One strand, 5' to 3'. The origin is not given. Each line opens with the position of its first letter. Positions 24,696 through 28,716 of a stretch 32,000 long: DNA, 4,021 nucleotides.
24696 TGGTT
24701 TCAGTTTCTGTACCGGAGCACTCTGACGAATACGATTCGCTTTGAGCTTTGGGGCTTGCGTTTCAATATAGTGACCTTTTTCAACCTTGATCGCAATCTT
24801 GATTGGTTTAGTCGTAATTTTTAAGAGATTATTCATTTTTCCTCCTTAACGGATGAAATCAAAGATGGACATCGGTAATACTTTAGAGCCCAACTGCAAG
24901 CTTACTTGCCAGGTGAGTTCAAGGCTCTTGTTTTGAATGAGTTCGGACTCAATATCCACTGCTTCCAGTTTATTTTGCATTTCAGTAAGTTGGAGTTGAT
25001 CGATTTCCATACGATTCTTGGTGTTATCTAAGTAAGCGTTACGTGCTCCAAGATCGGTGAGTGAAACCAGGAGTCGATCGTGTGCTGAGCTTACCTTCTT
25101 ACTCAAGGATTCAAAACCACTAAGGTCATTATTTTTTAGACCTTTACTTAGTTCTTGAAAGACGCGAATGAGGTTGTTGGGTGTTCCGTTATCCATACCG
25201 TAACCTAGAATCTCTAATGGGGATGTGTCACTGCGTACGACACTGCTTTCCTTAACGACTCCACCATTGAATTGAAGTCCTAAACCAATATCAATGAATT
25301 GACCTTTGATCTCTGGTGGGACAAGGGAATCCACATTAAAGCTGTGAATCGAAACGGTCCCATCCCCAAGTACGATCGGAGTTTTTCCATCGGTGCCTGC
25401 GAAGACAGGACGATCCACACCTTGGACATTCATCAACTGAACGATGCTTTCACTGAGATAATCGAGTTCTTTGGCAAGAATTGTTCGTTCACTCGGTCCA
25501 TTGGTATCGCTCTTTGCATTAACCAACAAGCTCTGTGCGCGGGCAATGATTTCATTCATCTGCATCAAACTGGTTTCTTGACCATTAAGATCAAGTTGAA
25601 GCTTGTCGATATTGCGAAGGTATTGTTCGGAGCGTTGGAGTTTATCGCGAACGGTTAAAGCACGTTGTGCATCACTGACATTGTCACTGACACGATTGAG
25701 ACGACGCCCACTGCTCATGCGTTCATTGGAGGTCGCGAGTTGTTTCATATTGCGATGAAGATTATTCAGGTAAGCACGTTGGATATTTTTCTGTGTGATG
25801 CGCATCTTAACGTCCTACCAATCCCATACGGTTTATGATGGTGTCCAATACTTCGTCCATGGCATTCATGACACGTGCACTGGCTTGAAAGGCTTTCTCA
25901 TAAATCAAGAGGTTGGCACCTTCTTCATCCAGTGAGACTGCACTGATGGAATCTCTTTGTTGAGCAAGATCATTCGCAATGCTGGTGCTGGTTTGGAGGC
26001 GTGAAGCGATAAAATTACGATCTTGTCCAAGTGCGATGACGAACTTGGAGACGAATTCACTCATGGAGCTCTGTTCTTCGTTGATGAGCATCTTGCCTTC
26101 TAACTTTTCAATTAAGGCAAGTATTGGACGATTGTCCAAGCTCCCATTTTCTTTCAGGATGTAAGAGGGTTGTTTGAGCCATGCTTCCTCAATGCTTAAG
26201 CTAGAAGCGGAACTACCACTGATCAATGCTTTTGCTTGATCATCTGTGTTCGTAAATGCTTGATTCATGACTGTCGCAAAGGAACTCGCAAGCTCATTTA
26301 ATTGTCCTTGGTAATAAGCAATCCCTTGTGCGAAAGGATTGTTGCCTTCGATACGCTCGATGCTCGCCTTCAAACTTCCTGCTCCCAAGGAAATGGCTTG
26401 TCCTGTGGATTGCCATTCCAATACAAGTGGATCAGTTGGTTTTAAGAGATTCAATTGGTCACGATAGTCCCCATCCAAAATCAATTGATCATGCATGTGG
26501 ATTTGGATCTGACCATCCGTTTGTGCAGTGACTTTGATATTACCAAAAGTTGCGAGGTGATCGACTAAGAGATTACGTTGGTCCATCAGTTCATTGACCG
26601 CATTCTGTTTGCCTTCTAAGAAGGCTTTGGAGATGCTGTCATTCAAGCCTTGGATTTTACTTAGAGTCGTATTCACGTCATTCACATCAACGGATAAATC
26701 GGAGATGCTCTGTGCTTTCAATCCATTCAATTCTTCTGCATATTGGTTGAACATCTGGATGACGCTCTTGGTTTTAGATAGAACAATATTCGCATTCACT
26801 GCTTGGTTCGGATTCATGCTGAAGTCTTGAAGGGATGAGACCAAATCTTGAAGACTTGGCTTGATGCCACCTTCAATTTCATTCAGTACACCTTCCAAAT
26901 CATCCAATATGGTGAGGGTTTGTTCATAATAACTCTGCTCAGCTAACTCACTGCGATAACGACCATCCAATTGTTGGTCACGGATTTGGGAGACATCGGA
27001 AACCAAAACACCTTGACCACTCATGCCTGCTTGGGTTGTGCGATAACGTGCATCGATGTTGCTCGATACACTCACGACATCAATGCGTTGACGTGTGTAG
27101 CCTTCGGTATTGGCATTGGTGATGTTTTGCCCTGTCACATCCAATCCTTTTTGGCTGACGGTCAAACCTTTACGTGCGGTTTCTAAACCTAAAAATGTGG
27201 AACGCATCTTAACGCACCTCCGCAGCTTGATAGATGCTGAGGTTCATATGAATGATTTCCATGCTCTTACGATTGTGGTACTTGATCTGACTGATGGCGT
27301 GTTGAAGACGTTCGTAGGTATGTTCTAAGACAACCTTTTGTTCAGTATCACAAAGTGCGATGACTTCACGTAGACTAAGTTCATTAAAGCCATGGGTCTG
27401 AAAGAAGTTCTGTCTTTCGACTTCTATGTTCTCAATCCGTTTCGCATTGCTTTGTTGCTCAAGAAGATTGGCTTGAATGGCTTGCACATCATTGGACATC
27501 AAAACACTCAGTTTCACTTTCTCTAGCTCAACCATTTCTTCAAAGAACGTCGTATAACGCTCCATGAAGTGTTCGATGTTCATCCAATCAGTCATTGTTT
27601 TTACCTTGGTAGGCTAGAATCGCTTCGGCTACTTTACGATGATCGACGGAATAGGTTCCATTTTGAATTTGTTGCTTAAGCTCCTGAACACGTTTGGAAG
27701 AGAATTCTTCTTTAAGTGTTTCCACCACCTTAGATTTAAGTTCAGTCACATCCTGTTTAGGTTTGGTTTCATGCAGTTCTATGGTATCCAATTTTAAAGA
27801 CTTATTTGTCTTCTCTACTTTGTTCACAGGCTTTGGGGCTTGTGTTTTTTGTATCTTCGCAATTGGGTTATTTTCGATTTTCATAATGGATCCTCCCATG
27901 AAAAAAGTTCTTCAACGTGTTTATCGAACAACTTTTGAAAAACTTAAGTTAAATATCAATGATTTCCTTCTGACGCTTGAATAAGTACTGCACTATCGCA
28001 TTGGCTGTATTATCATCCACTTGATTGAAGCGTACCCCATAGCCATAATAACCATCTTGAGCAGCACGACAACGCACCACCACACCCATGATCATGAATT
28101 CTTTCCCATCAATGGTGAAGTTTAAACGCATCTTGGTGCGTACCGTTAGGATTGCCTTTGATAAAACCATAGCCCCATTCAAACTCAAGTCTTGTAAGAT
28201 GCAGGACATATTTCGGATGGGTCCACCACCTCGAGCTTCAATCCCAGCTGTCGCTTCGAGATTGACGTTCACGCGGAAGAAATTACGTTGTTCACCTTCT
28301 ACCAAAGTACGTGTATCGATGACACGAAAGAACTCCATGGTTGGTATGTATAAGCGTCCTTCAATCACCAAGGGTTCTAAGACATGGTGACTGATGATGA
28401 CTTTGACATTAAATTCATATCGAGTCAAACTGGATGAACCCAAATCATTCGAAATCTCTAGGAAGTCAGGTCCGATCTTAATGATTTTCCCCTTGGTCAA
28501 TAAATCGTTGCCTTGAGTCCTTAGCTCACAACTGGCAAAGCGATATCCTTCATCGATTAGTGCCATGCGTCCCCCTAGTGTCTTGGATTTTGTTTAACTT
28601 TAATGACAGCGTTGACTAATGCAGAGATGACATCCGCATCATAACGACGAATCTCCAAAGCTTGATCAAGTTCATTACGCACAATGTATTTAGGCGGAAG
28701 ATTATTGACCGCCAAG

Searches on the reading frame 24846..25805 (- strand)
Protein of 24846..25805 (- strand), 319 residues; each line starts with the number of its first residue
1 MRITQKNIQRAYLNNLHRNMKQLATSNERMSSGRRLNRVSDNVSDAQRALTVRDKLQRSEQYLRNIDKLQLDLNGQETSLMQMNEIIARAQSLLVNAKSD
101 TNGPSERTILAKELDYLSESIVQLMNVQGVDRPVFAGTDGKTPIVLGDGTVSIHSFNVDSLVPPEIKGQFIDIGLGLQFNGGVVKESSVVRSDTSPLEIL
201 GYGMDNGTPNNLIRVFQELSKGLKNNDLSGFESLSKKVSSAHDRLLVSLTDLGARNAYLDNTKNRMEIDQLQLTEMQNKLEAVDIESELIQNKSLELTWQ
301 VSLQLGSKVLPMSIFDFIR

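Call 5: search_protein_families(library=pfam, proteins=[window:24846-25805:-], max_evalue=0.001)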
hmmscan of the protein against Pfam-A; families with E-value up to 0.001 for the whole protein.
window:24846-25805:- (319 aa): 1 family
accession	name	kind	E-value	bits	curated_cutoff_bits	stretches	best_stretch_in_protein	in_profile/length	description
PF00669.25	Flagellin_N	-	4.3e-15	56.4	26.6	1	6-126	4-124/139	Bacterial flagellin N-terminal helical region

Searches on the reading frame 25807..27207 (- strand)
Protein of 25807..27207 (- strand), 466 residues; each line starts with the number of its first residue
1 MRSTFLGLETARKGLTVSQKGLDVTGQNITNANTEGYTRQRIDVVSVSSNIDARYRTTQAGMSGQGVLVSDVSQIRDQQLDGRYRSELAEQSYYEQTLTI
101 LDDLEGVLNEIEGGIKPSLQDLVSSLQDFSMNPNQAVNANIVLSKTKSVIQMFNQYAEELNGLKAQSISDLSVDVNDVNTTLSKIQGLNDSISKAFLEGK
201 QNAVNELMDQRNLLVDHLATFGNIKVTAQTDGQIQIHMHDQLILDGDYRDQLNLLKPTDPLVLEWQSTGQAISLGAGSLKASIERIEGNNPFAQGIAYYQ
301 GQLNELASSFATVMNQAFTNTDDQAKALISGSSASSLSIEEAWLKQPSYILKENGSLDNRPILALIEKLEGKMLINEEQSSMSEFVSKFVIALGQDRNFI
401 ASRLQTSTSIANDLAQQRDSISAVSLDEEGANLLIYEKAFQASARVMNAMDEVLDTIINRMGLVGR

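Call 5: search_protein_families(library=pfam, proteins=[window:25807-27207:-], max_evalue=0.001)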
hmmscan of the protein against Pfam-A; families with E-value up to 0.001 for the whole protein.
window:25807-27207:- (466 aa): 3 families
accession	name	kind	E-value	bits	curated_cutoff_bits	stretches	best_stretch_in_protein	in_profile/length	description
PF22638.1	FlgK_D1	-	2.4e-35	122.7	28.6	1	102-317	2-217/233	Flagellar hook-associated protein FlgK helical domain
PF06429.18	Flg_bbr_C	-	3.6e-08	33.2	23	1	416-459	2-45/46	Flagellar basal body rod FlgEFG protein C-terminal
PF00460.25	Flg_bb_rod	-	3.4e-05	24.2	20.7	1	8-38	1-31/31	Flagella basal body rod protein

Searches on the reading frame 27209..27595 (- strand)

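Call 4: search_protein_families(library=pfam, proteins=[window:27209-27595:-], max_evalue=0.01)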
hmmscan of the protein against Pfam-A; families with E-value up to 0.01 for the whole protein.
window:27209-27595:- (128 aa): 1 family
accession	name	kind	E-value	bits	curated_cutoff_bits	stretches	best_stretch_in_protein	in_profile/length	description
PF05130.17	FlgN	-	1.2e-07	32.7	30.5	1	15-123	14-123/147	FlgN protein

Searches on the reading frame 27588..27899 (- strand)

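Call 4: search_protein_families(library=pfam, proteins=[window:27588-27899:-], max_evalue=0.01)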
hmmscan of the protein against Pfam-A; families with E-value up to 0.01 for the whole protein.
window:27588-27899:- (103 aa): 1 family
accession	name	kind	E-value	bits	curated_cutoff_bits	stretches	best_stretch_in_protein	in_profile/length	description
PF04316.19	FlgM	-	1.6e-11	44.7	25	1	49-95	10-54/55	Anti-sigma-28 factor, FlgM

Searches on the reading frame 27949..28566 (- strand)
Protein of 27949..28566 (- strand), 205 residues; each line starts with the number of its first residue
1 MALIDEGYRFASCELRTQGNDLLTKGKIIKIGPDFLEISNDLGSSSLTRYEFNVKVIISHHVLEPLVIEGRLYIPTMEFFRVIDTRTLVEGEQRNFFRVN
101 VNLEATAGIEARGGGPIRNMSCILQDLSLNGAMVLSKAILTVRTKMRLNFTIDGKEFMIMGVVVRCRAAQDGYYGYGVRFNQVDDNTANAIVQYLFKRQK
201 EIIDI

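Call 4: search_protein_families(library=pfam, proteins=[window:27949-28566:-], max_evalue=0.01)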
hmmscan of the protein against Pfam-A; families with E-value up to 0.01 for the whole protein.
window:27949-28566:- (205 aa): 1 family
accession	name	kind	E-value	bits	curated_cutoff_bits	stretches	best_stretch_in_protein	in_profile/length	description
PF07238.19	PilZ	-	1.7e-16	60.8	22.5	1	92-196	1-101/102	PilZ domain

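Call 17: search_protein_families(library=ncbifam, proteins=[window:27949-28566:-], max_evalue=0.01)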
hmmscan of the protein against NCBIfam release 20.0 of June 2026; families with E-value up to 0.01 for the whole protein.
window:27949-28566:- (205 aa): 1 family
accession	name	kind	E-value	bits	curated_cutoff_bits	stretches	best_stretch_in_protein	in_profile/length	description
TIGR02266.1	gmx_TIGR02266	paralog_domain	1.2e-08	35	68.7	1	125-195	22-95/96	TIGR02266 family protein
